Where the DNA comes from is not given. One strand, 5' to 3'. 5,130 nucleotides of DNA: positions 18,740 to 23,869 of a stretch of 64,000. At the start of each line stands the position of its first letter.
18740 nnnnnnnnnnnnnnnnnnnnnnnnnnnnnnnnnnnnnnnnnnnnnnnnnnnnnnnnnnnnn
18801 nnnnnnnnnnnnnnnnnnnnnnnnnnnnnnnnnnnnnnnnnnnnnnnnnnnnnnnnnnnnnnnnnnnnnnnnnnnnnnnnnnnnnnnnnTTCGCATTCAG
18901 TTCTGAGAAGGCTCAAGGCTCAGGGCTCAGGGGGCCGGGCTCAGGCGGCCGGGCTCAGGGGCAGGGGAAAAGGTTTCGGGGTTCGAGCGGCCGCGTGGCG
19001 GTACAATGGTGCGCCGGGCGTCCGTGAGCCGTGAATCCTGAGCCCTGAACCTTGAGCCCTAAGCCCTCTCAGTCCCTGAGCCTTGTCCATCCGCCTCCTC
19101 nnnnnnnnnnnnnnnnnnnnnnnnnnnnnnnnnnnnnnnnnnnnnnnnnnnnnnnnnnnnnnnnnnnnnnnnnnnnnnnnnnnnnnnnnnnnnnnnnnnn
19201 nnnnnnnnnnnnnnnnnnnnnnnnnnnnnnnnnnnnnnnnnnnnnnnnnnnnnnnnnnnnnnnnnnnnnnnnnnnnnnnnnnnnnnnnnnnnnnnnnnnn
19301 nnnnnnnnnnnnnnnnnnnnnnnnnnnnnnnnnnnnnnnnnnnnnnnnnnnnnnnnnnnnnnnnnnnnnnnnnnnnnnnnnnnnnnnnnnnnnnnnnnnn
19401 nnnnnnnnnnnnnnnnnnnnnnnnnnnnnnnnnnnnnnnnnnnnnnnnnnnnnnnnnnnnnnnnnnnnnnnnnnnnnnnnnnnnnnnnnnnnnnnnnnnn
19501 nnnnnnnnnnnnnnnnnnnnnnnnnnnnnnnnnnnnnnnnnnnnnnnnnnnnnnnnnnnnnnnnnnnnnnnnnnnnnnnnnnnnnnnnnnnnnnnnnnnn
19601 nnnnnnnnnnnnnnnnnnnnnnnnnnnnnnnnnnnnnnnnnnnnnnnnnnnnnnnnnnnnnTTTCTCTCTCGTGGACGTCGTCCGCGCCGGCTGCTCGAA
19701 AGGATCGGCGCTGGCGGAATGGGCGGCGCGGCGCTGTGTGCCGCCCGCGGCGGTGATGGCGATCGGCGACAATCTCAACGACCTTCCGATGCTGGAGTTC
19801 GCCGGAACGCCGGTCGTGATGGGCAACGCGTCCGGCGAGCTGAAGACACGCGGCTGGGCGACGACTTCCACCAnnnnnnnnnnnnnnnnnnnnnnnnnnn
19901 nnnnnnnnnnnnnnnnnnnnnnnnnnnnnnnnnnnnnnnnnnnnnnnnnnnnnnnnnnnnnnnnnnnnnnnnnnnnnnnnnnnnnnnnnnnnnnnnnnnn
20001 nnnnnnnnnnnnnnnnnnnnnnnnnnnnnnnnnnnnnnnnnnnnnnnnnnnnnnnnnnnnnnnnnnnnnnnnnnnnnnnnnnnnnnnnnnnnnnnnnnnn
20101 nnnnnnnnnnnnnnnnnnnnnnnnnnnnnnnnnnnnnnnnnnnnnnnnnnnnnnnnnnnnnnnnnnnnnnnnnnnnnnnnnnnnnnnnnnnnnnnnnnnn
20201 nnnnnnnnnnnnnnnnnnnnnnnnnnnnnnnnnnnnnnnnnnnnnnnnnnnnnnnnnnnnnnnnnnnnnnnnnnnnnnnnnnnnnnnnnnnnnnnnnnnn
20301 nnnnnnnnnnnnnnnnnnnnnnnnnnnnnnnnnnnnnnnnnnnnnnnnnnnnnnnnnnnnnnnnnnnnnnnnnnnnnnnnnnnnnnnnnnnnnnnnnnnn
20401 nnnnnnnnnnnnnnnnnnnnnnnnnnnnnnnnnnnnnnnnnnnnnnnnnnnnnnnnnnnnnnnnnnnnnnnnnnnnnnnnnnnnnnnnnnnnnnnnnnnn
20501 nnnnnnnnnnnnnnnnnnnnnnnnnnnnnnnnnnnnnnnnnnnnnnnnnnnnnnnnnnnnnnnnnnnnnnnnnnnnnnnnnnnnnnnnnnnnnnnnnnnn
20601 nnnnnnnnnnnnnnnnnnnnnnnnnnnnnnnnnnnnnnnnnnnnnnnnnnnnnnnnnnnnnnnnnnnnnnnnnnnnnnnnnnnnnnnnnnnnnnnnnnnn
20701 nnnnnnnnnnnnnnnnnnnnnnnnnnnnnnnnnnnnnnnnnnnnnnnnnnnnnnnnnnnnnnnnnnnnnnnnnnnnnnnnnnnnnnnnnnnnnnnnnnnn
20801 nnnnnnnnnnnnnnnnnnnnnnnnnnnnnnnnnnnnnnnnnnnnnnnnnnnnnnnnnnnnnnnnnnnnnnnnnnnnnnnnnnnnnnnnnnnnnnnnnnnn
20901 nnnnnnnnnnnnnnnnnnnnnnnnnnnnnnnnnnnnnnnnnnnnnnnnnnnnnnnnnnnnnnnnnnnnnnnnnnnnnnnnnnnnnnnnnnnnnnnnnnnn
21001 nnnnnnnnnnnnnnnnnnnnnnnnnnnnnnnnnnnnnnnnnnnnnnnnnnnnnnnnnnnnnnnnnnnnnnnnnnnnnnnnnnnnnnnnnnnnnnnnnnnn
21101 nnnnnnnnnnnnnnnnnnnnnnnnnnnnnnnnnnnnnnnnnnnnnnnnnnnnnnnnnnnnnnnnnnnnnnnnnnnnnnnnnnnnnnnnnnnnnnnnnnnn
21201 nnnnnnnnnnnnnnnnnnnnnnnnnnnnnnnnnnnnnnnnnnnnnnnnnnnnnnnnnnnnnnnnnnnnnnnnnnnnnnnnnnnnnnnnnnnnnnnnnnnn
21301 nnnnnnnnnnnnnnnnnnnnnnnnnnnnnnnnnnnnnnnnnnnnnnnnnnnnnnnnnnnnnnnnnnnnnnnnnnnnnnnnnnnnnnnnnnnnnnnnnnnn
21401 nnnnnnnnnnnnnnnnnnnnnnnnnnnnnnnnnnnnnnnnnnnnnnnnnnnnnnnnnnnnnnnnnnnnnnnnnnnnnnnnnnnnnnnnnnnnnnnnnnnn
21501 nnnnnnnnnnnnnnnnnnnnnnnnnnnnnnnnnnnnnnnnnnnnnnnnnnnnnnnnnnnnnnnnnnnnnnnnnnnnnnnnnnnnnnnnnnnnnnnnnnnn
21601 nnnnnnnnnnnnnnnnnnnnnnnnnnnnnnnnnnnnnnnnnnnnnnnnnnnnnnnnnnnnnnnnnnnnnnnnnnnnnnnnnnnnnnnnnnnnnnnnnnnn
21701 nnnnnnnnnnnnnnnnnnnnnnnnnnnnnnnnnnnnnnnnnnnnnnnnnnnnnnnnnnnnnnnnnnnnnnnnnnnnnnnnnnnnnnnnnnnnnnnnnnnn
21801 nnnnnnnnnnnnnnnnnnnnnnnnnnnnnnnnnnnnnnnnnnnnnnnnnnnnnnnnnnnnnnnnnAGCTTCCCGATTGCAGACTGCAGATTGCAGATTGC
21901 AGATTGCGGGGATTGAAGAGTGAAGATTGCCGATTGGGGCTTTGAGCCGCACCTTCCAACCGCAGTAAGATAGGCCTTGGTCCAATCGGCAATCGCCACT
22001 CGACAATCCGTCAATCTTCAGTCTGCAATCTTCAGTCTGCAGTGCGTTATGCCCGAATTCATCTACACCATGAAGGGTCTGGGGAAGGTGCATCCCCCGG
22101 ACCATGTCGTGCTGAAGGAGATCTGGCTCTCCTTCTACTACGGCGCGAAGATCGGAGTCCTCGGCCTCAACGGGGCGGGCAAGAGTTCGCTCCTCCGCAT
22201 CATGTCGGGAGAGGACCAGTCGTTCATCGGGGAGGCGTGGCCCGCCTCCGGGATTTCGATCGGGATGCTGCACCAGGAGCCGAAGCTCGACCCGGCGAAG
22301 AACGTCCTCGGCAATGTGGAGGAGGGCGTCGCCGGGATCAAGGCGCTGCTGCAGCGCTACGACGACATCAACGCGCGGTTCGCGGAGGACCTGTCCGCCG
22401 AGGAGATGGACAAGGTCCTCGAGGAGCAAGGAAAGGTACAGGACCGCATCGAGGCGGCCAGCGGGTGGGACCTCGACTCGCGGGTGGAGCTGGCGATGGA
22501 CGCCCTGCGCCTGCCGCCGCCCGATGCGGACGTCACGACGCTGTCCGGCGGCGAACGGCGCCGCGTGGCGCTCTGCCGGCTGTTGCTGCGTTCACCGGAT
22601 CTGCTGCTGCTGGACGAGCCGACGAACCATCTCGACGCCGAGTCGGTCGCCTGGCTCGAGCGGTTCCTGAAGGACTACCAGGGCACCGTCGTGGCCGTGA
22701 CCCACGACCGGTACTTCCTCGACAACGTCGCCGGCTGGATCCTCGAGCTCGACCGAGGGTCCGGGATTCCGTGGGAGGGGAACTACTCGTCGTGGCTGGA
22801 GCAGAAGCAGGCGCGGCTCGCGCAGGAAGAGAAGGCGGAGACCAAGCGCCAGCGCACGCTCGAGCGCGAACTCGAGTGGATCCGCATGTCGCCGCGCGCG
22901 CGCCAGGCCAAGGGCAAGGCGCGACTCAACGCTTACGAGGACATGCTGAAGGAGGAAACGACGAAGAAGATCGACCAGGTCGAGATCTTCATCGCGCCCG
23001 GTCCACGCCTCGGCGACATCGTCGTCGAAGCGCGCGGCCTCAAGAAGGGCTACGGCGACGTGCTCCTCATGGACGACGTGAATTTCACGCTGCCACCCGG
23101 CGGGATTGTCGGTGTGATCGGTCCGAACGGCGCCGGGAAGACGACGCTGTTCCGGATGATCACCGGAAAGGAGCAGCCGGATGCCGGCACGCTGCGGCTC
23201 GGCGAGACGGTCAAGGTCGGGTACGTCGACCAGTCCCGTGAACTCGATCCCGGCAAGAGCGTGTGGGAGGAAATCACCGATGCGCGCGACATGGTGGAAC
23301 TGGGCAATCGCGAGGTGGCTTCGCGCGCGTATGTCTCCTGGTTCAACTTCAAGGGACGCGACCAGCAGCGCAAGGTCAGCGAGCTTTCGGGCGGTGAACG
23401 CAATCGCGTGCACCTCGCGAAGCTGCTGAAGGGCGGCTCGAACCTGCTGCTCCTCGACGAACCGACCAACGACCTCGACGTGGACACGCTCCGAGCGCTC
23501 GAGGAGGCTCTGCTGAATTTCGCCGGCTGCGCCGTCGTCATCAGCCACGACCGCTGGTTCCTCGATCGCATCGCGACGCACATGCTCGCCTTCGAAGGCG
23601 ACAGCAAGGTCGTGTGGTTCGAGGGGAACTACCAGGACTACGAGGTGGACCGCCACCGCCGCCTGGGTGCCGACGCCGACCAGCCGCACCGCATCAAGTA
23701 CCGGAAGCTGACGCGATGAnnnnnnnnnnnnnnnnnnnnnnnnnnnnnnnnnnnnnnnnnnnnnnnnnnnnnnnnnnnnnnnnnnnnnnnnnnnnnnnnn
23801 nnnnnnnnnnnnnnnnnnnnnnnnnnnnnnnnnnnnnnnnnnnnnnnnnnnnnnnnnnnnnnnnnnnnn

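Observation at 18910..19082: Heptamer-repeat palindromic intergenic element (GGCTCAR arms), also a G-quadruplex candidate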

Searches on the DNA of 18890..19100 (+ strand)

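Call 73: search_dna_similar(query=window:18890-19100:+, collection=plasmids, mode=distant, max_rows=10)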
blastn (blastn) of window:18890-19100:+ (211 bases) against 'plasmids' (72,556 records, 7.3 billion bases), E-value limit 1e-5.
Records with a match: 1; places in all: 1; records where one place covers at least 80% of the query: 0.
Best place of each record, by identity: 80-90% 1.
By first word of the organism name: Peteryoungia 1.
By predicted mobility (MOB-suite, as given by PLSDB): non-mobilizable 1.
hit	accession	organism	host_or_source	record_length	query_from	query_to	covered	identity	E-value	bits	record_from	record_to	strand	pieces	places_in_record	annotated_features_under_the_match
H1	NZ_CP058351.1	Peteryoungia desertarenae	Pure culture,Saline Desert Soil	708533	132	196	31%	81.5%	8e-6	58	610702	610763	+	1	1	none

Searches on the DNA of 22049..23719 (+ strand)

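Call 86: search_rna_families(sources=[L016, L020, L025, L029, L044, L050, L061, L063, L064, L108, L008, L030, L036, L072, L120, L125, L134], threshold=gathering)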
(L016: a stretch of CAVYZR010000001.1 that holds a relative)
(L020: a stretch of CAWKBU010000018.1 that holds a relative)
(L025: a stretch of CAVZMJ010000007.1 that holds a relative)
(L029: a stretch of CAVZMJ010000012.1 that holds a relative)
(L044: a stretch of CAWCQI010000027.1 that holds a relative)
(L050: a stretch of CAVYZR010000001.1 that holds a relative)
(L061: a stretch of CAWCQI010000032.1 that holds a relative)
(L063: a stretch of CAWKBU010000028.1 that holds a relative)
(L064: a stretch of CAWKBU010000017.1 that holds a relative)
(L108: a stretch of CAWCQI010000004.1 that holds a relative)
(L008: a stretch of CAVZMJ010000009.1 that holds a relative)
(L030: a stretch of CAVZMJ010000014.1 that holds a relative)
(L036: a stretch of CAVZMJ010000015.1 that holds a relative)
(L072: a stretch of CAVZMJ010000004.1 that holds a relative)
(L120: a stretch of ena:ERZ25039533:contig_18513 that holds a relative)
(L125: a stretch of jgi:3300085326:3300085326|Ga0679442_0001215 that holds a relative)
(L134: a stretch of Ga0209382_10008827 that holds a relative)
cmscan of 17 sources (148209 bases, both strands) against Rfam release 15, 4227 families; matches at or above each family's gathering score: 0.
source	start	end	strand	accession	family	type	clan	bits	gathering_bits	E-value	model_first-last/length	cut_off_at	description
